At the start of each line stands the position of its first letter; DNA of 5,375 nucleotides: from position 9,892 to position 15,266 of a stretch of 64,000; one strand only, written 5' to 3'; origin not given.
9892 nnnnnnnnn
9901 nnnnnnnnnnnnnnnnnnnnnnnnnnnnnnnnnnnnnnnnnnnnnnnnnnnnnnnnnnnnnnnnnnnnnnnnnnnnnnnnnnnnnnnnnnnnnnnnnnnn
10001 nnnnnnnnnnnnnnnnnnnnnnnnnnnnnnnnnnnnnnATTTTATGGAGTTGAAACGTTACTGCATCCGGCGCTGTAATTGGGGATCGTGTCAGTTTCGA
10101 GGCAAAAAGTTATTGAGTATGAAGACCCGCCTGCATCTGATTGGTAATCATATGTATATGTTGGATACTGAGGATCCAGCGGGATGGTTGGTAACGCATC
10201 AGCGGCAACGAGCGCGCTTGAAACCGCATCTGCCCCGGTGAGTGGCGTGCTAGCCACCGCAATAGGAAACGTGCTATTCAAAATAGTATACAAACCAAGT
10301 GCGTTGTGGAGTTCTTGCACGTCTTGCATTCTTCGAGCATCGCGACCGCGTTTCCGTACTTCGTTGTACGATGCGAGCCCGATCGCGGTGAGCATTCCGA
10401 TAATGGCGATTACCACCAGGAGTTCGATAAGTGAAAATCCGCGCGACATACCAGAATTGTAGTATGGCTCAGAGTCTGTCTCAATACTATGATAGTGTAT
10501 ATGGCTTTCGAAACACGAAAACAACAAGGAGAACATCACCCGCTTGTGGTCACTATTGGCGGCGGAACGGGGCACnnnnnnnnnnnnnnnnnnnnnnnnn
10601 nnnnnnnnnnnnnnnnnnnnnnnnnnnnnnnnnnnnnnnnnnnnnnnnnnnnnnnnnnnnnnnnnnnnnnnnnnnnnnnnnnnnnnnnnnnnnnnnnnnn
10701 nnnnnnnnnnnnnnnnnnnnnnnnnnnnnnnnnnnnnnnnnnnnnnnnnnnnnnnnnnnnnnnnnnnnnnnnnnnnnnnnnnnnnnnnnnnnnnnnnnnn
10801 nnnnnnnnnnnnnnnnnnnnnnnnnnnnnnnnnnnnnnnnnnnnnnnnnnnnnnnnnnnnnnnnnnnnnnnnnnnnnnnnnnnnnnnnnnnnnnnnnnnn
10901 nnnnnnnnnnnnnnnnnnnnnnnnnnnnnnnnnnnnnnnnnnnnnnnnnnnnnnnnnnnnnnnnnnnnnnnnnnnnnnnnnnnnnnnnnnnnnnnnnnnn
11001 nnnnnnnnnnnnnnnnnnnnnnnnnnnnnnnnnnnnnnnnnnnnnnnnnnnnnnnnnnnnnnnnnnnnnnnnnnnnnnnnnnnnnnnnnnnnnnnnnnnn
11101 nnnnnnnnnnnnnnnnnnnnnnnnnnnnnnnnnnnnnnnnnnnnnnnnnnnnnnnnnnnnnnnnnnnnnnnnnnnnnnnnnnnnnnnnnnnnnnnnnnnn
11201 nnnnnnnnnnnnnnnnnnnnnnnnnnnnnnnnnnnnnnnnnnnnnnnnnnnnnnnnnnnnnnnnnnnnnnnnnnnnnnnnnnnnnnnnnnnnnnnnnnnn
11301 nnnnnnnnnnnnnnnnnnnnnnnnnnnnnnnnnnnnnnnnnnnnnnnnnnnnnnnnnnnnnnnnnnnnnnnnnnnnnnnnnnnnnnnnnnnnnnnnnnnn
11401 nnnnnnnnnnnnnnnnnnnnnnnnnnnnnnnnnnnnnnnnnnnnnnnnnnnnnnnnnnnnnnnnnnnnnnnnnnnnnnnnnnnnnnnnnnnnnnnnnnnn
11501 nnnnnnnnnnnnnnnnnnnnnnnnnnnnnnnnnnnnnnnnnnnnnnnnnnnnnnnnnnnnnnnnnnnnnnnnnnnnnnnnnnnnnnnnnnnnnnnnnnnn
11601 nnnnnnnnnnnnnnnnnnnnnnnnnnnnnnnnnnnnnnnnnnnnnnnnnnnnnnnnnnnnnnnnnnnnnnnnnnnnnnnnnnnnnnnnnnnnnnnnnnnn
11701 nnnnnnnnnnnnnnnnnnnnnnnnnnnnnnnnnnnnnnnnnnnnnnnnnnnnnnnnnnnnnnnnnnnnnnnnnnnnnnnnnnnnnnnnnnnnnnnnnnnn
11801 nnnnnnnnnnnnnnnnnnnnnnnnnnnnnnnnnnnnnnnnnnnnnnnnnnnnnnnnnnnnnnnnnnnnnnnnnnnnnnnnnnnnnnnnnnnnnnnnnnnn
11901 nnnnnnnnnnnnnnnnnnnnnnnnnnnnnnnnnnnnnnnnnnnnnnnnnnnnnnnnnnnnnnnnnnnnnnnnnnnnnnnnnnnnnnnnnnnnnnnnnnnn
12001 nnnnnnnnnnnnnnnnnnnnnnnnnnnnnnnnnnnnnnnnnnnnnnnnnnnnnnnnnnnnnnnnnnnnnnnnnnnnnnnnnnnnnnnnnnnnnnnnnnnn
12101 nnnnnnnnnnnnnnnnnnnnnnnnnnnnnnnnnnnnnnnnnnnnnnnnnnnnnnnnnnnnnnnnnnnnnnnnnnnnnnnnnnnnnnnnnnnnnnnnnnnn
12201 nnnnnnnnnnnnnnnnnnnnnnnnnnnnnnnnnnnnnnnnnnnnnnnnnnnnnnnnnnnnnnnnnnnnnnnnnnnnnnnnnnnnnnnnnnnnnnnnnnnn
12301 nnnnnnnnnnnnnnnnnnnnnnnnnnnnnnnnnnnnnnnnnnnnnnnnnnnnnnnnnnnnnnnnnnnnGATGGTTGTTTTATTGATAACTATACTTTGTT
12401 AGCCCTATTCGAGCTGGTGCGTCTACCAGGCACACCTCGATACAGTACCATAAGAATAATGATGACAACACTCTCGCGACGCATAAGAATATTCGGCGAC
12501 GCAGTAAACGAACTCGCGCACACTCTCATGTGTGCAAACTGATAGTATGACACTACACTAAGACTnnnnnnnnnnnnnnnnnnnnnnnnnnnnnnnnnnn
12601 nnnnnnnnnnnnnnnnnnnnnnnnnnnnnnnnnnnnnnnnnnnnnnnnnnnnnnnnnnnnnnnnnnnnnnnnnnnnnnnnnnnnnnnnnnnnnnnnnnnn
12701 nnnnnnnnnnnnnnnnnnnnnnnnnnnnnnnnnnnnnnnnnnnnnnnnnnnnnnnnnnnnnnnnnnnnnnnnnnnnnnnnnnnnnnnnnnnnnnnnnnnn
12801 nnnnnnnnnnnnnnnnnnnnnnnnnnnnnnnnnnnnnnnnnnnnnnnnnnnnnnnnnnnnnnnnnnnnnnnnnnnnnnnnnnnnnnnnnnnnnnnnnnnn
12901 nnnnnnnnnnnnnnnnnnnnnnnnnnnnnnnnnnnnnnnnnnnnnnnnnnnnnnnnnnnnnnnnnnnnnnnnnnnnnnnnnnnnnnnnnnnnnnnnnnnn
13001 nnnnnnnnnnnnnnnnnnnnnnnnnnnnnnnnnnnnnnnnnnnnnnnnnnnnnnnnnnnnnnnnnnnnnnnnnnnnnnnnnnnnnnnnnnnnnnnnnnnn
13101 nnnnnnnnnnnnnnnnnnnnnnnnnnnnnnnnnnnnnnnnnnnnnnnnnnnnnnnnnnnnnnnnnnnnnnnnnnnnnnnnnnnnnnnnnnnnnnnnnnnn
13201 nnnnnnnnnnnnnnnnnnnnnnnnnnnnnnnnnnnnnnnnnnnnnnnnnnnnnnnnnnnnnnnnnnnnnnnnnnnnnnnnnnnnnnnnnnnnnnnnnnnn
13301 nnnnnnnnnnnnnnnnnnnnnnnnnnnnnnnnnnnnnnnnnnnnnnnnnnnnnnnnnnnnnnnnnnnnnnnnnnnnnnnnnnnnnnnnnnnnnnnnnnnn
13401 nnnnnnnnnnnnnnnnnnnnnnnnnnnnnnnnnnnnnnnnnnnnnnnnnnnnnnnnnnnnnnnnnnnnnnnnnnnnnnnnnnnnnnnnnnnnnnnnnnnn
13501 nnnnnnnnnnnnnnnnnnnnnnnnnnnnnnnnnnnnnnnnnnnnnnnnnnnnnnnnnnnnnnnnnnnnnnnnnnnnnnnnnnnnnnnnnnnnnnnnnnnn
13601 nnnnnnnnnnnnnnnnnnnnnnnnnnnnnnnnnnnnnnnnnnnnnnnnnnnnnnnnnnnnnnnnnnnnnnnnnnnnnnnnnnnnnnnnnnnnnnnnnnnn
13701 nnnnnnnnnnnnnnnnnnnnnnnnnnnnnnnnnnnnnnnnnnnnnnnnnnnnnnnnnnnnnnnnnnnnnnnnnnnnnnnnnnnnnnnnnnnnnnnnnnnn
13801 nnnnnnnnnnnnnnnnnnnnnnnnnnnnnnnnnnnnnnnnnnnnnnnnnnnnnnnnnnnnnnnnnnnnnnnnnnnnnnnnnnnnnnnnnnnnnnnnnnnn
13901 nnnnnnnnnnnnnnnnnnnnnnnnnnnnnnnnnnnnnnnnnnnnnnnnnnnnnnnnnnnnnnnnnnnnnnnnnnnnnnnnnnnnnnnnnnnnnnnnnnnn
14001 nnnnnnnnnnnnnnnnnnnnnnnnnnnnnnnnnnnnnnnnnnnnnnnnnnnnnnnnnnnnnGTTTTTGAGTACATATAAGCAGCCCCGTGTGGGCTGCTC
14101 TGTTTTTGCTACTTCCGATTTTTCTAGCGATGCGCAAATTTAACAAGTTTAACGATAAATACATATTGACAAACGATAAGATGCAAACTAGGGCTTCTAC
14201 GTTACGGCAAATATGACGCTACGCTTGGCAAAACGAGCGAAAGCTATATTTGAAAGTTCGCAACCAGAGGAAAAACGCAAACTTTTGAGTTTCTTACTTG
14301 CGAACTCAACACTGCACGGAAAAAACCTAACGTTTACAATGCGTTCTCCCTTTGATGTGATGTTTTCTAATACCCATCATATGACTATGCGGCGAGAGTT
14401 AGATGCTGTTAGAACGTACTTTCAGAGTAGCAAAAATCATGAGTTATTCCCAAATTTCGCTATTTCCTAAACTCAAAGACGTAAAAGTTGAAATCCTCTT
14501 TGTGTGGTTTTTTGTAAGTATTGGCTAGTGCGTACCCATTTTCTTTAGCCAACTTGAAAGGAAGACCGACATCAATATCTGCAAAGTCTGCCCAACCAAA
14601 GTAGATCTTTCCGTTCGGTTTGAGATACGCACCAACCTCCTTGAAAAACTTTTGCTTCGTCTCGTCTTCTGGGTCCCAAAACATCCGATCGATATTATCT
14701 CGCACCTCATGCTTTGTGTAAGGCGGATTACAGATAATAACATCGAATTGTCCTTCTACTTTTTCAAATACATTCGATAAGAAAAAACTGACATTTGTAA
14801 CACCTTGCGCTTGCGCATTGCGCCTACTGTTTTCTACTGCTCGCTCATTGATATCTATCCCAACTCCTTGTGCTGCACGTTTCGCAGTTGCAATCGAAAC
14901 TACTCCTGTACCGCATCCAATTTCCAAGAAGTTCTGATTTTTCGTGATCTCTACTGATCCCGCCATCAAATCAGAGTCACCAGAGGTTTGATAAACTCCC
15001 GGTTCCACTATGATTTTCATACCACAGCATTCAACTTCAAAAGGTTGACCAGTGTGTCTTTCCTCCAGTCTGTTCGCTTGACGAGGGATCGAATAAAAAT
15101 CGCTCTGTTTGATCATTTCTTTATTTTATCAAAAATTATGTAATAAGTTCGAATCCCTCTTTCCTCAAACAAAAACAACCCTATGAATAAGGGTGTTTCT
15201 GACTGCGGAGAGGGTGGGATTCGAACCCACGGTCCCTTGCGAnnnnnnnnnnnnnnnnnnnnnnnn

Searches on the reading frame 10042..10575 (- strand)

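Call 10: search_protein_families(library=pfam, proteins=[window:10042-10575:-], max_evalue=0.01)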
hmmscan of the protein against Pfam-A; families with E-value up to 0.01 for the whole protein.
window:10042-10575:- (177 aa): 1 family
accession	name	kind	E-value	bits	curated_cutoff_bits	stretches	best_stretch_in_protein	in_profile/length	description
PF07963.17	N_methyl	-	8e-07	28.8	21.2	1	44-66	4-26/27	Prokaryotic N-terminal methylation motif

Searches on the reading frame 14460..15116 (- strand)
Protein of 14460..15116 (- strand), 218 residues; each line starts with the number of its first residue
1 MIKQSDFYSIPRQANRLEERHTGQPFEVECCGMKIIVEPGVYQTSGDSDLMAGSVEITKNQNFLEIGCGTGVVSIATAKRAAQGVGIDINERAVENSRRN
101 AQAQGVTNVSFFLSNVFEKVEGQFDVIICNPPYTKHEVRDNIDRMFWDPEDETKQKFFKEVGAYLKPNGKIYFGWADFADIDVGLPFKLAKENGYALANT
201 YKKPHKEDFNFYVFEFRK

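Call 10: search_protein_families(library=pfam, proteins=[window:14460-15116:-], max_evalue=0.01)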
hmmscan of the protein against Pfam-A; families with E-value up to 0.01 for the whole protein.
window:14460-15116:- (218 aa): 22 families
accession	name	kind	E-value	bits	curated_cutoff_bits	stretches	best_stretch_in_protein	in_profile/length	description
PF05175.20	MTS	-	3.5e-21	76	23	1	34-174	3-139/170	Methyltransferase small domain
PF13847.12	Methyltransf_31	-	7.3e-19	68.3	27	1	57-174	1-110/145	Methyltransferase domain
PF13649.12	Methyltransf_25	-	8.4e-14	52.5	27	1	64-136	2-76/97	Methyltransferase domain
PF06325.19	PrmA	-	4.7e-12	46.5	22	1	58-130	160-233/296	Ribosomal protein L11 methyltransferase (PrmA)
PF08242.18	Methyltransf_12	-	4.8e-11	43.7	30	1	64-171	1-98/98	Methyltransferase domain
PF08241.18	Methyltransf_11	-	8.4e-11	42.8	21.2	1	64-173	1-95/95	Methyltransferase domain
PF01170.24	UPF0020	-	1.1e-08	35.5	22.3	1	76-135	71-133/197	RMKL-like, methyltransferase domain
PF13489.12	Methyltransf_23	-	1.5e-08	35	27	1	59-173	22-116/164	Methyltransferase domain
PF07669.17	Eco57I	-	1.6e-07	32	25.3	1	49-158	7-99/171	Eco57I restriction-modification methylase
PF03602.21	Cons_hypoth95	-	3.8e-07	30.4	24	1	59-143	41-134/182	Conserved hypothetical protein 95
PF02390.23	Methyltransf_4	-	7.9e-07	29.1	24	1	60-145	2-94/173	Putative methyltransferase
PF01209.24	Ubie_methyltran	-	8.1e-05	22.5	20.1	1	58-127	46-120/233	ubiE/COQ5 methyltransferase family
PF01135.25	PCMT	-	0.00012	22.4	20.3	1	52-113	66-130/210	Protein-L-isoaspartate(D-aspartate) O-methyltransferase (PCMT)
PF02353.26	CMAS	-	0.00016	21.6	27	1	49-129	52-133/273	Mycolic acid cyclopropane synthetase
PF12847.13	Methyltransf_18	-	0.00039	20.9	27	1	57-129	12-88/151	Methyltransferase domain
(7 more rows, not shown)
